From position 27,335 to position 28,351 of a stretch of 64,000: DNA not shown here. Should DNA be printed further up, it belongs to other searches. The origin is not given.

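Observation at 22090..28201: Translationally coupled tandem array of six LamG_3 (concanavalin-like) paralogs interleaved with fibre genes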

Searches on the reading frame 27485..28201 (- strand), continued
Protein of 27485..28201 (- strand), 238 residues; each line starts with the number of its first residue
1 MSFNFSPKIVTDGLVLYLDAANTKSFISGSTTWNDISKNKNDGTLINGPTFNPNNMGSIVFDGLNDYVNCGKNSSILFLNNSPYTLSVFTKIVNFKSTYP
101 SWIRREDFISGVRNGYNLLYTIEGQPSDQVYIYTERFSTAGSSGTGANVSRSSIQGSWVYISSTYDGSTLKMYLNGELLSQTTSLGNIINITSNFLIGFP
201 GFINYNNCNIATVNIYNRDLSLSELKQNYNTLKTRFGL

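Call 13: find_related_loci(query=A1, collection=viral_contigs, flank=10000)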
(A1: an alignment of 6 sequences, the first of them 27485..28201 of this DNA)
Query A1 (238 aa) in viral_contigs; peptide patterns used: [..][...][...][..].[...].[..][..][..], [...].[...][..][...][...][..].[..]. (x = any residue, [..] = any of these).
594 stretches matched a pattern (row limit reached: there are more); 444 encode a relative of the query (tblastn E <= 1e-3); the best 80 are kept; 80 distinct loci.
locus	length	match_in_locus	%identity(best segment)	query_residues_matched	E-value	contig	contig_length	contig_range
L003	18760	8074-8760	44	1-238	2e-45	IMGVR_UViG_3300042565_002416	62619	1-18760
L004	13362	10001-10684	39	1-238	1e-40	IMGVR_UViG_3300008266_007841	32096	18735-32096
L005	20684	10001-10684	39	1-238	1e-40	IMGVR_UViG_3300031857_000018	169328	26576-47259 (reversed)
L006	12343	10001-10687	44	1-238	1e-40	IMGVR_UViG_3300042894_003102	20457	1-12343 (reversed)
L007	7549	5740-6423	39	1-238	1e-40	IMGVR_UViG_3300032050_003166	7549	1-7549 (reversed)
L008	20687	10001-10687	43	1-238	8e-40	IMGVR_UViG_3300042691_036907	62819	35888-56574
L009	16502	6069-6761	40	1-236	4e-39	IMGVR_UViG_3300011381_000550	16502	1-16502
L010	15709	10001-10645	43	1-238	1e-38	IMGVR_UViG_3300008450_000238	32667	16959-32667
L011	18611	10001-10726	41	1-238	1e-38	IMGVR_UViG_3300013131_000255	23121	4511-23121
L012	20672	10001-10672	38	7-238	4e-38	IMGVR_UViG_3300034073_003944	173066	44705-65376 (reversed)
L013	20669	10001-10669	40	1-238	1e-36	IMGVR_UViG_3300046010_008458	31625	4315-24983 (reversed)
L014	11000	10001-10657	42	1-238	1e-36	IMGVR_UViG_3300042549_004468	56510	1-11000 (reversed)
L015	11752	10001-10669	38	1-238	4e-36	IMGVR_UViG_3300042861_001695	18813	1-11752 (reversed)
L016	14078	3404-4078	37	4-238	4e-36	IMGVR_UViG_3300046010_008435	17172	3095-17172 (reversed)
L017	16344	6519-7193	37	4-238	4e-36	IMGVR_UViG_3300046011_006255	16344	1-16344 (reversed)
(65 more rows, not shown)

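Call 16: list_cluster_members(proteins=[window:27485-28201:-, window:25745-26035:-, window:22820-24199:-, window:18004-22020:-, window:22090-22815:-])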
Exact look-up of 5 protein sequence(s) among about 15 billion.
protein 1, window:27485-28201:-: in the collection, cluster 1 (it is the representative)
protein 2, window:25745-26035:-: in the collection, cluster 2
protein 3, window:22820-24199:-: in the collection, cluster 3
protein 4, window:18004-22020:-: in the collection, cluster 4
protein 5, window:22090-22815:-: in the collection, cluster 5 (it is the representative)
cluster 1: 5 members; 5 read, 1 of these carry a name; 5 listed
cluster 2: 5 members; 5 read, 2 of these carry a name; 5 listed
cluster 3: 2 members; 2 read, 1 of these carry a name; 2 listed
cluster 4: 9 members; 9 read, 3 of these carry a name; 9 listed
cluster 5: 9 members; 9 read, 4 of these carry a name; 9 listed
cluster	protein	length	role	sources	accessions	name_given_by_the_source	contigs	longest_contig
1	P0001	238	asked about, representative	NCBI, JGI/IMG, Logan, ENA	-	hypothetical protein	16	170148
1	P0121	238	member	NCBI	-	-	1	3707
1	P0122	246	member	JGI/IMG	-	-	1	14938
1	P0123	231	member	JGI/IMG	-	-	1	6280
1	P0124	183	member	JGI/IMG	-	-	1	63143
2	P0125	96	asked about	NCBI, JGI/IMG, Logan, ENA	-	-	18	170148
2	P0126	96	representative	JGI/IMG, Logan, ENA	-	hypothetical protein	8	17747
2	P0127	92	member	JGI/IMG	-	hypothetical protein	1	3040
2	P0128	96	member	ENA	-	-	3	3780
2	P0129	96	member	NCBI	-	-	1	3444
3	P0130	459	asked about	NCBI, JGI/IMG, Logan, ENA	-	hypothetical protein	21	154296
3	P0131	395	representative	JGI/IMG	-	-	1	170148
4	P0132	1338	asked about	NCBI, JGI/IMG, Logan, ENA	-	hypothetical protein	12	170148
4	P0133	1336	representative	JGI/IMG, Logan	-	hypothetical protein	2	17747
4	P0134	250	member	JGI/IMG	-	hypothetical protein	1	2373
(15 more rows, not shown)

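Call 17: find_encoding_contigs(protein=window:27485-28201:-, flank=3000, max_places=8)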
Protein window:27485-28201:- (238 aa): 24 contigs read that carry it; 6 places shown.
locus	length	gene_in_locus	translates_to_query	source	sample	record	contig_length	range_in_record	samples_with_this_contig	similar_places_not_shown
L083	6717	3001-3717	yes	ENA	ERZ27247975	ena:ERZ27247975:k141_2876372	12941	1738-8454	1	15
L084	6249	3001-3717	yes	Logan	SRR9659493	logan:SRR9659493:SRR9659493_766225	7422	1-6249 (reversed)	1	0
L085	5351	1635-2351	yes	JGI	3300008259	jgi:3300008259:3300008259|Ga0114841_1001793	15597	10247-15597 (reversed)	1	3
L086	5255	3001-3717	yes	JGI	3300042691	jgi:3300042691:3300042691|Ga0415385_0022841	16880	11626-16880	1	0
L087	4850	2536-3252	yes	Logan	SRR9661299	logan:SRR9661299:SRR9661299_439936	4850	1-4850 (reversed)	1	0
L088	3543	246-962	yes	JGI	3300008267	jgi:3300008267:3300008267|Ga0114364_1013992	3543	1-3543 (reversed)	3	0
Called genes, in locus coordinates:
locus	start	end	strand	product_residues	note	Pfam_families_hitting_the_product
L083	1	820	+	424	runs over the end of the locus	-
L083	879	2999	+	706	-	-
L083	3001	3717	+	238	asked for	PF13385:Laminin_G_3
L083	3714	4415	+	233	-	PF13385:Laminin_G_3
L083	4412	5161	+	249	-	PF13385:Laminin_G_3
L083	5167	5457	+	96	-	-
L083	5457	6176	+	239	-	PF13385:Laminin_G_3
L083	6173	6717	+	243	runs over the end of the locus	PF13385:Laminin_G_3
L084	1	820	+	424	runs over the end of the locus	-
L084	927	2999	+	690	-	-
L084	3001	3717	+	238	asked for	PF13385:Laminin_G_3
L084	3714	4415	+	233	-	PF13385:Laminin_G_3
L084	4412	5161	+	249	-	PF13385:Laminin_G_3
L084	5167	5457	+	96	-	-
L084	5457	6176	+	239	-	PF13385:Laminin_G_3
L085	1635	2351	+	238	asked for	PF13385:Laminin_G_3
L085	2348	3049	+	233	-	PF13385:Laminin_G_3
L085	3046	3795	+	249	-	PF13385:Laminin_G_3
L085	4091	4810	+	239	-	PF13385:Laminin_G_3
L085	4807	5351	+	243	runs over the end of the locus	PF13385:Laminin_G_3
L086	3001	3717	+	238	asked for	PF13385:Laminin_G_3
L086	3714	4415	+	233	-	PF13385:Laminin_G_3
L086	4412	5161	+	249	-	PF13385:Laminin_G_3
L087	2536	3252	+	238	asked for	PF13385:Laminin_G_3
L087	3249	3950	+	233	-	PF13385:Laminin_G_3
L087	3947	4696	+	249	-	PF13385:Laminin_G_3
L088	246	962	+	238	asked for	PF13385:Laminin_G_3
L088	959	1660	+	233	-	PF13385:Laminin_G_3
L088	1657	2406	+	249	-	PF13385:Laminin_G_3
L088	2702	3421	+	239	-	PF13385:Laminin_G_3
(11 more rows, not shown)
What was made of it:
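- Identical P6 protein is found on 24 contigs from several metagenomes (call 17).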

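Call 27: predict_structure(alignment_id=A2)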
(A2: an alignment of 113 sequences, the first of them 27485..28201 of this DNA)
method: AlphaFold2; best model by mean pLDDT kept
length: 238 residues; sequences in the alignment: 113
mean_pLDDT: 92.5   pTM: 0.90
mean pLDDT of the five models: 92.5, 92.1, 91.9, 91.9, 90.6
residues with pLDDT >= 90: 202; 70-90: 28; 50-70: 2; < 50: 6
segments of 3 or more residues with pLDDT < 50: 1-6
pLDDT, mean of each block of 10 residues (from residue 1): 57 97 92 94 95 90 95 94 98 91 90 92 95 95 96 96 98 98 95 92 87 98 97 88
secondary structure, 60 per line:
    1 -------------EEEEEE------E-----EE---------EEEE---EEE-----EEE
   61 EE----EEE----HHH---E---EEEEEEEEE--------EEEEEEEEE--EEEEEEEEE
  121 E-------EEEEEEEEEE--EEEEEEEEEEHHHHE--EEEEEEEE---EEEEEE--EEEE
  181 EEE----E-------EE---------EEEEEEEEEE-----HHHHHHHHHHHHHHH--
elements in order: E14-19 E43-46 E50-52 E58-62 E67-69 E84-92 E101-109 E112-121 E129-138 E141-150 H151-154 E158-165 E169-174 E177-183 E207-216 H222-236
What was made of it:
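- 27485..28201 (-): P6: LamG_3 unit, 238 aa. It belongs to position class A, the first unit after F706C. AF2 pLDDT 92.5, a beta-sandwich with a C-terminal helix at 222-236 (call 27).
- The P6 model is a confident jelly roll with a C-terminal helix (call 27).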

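Call 30: fold_search(model_id=the predicted structure, library=pdb)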
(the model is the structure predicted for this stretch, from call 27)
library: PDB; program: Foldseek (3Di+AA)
matches with E <= 10: 1305; with E <= 0.001: 446
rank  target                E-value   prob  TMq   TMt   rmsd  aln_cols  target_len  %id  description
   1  6hox                  9.0e-12  1.00  0.71  0.42   3.7       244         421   18  Crystal structure of the binding domain of Paraclostridial Mosquitocidal Protein 1 (released 2019-07-10)
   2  9fyq_C                3.1e-11  1.00  0.68  0.40   3.9       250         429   17  Cryo-EM structure of native SV2A in complex with TeNT-Hc, gangliosides and Pro-Macrobody 5 (released 2025-05-21)
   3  8byp_X                7.4e-11  1.00  0.68  0.14   3.8       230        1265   13  Botulinum neurotoxin serotype X in complex with NTNH/X (released 2023-02-08)
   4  7uib_D                1.2e-10  1.00  0.69  0.42   3.7       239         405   19  Crystal structure of BoNT/E receptor binding domain in complex with SV2, VHH, and sialic acid (released 2023-04-05)
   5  7uia_A                1.3e-10  1.00  0.70  0.43   3.6       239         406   18  Crystal structure of BoNT/E receptor binding domain in complex with SV2 and VHH (released 2023-04-05)
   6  1a8d                  1.5e-10  1.00  0.69  0.38   5.0       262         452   16  TETANUS TOXIN C FRAGMENT (released 1998-10-14)
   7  7ce2_A                2.8e-10  1.00  0.69  0.39   4.6       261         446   16  The Crystal structure of TeNT Hc complexed with neutralizing antibody (released 2021-04-07)
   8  9qc7_B                3.1e-10  1.00  0.68  0.16   3.3       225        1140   14  BoNT-NTNH complex from Clostridium botulinum Serotype B1 (released 2025-09-10)
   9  8qft                  3.3e-10  1.00  0.66  0.15   4.6       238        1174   15  X-ray structure of non-toxic non-hemagglutinin (NTNH) protein from botulinum neurotoxin serotype X (released 2024-08-14)
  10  7uie_H                3.7e-10  1.00  0.69  0.42   3.5       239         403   19  Crystal structure of HcE-JLE-G6 (released 2023-04-05)
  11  5jmc_G                3.9e-10  1.00  0.73  0.43   3.4       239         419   16  Receptor binding domain of Botulinum neurotoxin A in complex with rat SV2C (released 2016-06-15)
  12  7ovw_AAA              4.8e-10  1.00  0.67  0.41   3.7       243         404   18  Binding domain of botulinum neurotoxin E in complex with GD1a (released 2021-08-11)
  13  9arj_A                5.1e-10  1.00  0.69  0.15   3.8       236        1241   19  CryoEM structure of BoNT-NTNH-OrfX2 complex from Clostridium botulinum E1, major class (released 2025-01-22)
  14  5v38_B                5.4e-10  1.00  0.72  0.43   3.5       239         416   15  Crystal Structure of The Receptor-binding Domain of Botulinum Neurotoxin Type HA (released 2017-03-22)
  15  3fuq                  6.0e-10  1.00  0.71  0.44   3.5       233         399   17  Glycosylated SV2 and Gangliosides as Dual Receptors for Botulinum Neurotoxin Serotype F (released 2009-06-16)
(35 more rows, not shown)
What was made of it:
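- Closest known: Lectin-like jelly-roll. Same: The match includes a helix after the last strand, which in the toxins leads to the next domain (call 30).
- Its nearest solved folds are lectin-like domains of clostridial neurotoxins and trans-sialidases (call 30).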

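Call 32: search_solved_structures(query=A2, max_evalue=0.01)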
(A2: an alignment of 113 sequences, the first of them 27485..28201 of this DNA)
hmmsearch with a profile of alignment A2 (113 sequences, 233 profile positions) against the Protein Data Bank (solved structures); distinct sequences matched with E-value up to 0.01: 40.
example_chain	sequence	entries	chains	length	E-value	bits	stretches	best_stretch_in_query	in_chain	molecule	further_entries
4qvs_A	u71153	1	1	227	2.6e-17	66.8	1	33-221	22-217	S-layer domain-containing protein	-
4c1w_A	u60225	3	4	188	1.2e-10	45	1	78-221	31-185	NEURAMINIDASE | SIALIDASE A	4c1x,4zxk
9b6m_B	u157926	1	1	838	1.1e-09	41.8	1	65-221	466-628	PG1 heavy chain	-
8sl1_A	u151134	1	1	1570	5.9e-09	39.5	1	39-218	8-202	Pappalysin-2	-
3flp_A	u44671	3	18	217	3e-08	37.1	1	106-221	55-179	SAP-like pentraxin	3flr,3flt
7ce2_A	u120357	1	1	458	1.2e-07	35.2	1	78-225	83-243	Tetanus toxin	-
1diw_A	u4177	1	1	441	1.8e-07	34.6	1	78-225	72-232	TETANUS TOXIN HC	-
1dfq_A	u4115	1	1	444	1.9e-07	34.6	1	78-225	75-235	TETANUS TOXIN HC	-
3hmy_A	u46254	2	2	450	1.9e-07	34.6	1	78-225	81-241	Tetanus toxin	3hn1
7by4_A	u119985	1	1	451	1.9e-07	34.6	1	78-225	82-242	Tetanus toxin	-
1a8d_A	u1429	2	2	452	1.9e-07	34.6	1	78-225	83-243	TETANUS NEUROTOXIN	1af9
1d0h_A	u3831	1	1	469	1.9e-07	34.5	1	78-225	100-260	PROTEIN (TETANUS TOXIN HC)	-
1dll_A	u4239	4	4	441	1.9e-07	34.5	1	78-225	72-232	TETANUS TOXIN | Tetanus toxin (Tentoxylysin)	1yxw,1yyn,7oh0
9fyq_C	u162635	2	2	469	2e-07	34.4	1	78-225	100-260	Tetanus toxin heavy chain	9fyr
1fv2_A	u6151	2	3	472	2.7e-07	34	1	78-225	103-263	TETANUS TOXIN HEAVY CHAIN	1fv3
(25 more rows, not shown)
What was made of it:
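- The fold's nearest solved relatives are ligand-binding lectin-like domains (calls 30, 32).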

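Call 68: search_protein_families(library=ncbifam, proteins=[window:27485-28201:-], max_evalue=0.01)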
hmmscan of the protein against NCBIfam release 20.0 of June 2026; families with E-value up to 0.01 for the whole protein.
window:27485-28201:- (238 aa): 0 families

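Call 69: search_protein_families(library=padloc, proteins=[window:27485-28201:-], max_evalue=0.01)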
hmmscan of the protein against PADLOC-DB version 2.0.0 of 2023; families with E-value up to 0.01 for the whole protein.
window:27485-28201:- (238 aa): 0 families

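Call 71: fold_search(model_id=the predicted structure, library=viral)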
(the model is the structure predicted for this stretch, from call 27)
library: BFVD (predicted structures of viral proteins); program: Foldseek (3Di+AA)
matches with E <= 10: 1138; with E <= 0.001: 562
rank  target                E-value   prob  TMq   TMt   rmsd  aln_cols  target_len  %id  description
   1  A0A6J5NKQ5            3.6e-20  1.00  0.83  0.87   3.0       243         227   35  Concanavalin A-like lectin/glucanases superfamily [uncultured Caudovirales phage]
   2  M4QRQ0                3.9e-19  1.00  0.79  0.21   3.2       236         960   32  LamG-like jellyroll fold domain-containing protein [Synechococcus phage S-SKS1]
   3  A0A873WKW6            2.2e-18  1.00  0.77  0.62   4.0       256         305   26  Uncharacterized protein [Synechococcus phage S-H9-2]
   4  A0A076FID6            1.3e-17  1.00  0.72  0.33   3.9       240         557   30  Putative concanavalin A-like lectin/glucanase superfamily protein [Aureococcus anophagefferens virus]
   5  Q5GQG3                2.9e-17  1.00  0.78  0.19   3.4       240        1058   31  Hypothetical-Protein / belonging to T4-LIKE GC: 864 [Synechococcus phage S-PM2]
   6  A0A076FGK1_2          6.8e-17  1.00  0.77  0.19   3.5       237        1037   30  Putative concanavalin A-like lectin/glucanase superfamily protein [Aureococcus anophagefferens virus]
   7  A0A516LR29            2.2e-16  1.00  0.76  0.27   3.3       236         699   24  (no name in the UniProt tables at hand)
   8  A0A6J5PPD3            4.4e-16  1.00  0.75  0.43   3.1       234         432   24  Concanavalin A-like lectin/glucanases superfamily [uncultured Caudovirales phage]
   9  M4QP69                7.6e-16  1.00  0.77  0.39   3.9       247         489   28  LamG-like jellyroll fold domain-containing protein [Synechococcus phage S-SKS1]
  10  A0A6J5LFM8            1.1e-15  1.00  0.79  0.30   2.5       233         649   28  Concanavalin A-like lectin/glucanases superfamily [uncultured Caudovirales phage]
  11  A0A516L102            1.5e-15  1.00  0.81  0.18   3.1       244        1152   23  (no name in the UniProt tables at hand)
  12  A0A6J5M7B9            2.8e-15  1.00  0.68  0.72   5.9       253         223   27  Concanavalin A-like lectin/glucanases superfamily [uncultured Caudovirales phage]
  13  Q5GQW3                2.9e-15  1.00  0.80  0.60   3.3       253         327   23  Virion structural protein [Synechococcus phage S-PM2]
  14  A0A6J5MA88            4.0e-15  1.00  0.78  0.79   3.9       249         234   24  Concanavalin A-like lectin/glucanases superfamily [uncultured Caudovirales phage]
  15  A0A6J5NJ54            1.1e-14  1.00  0.64  0.42   4.6       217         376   30  Concanavalin A-like lectin/glucanases superfamily [uncultured Caudovirales phage]
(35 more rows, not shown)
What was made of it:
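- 27485..28201 (-): Foldseek matches lectin-like jelly rolls (calls 30, 71).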
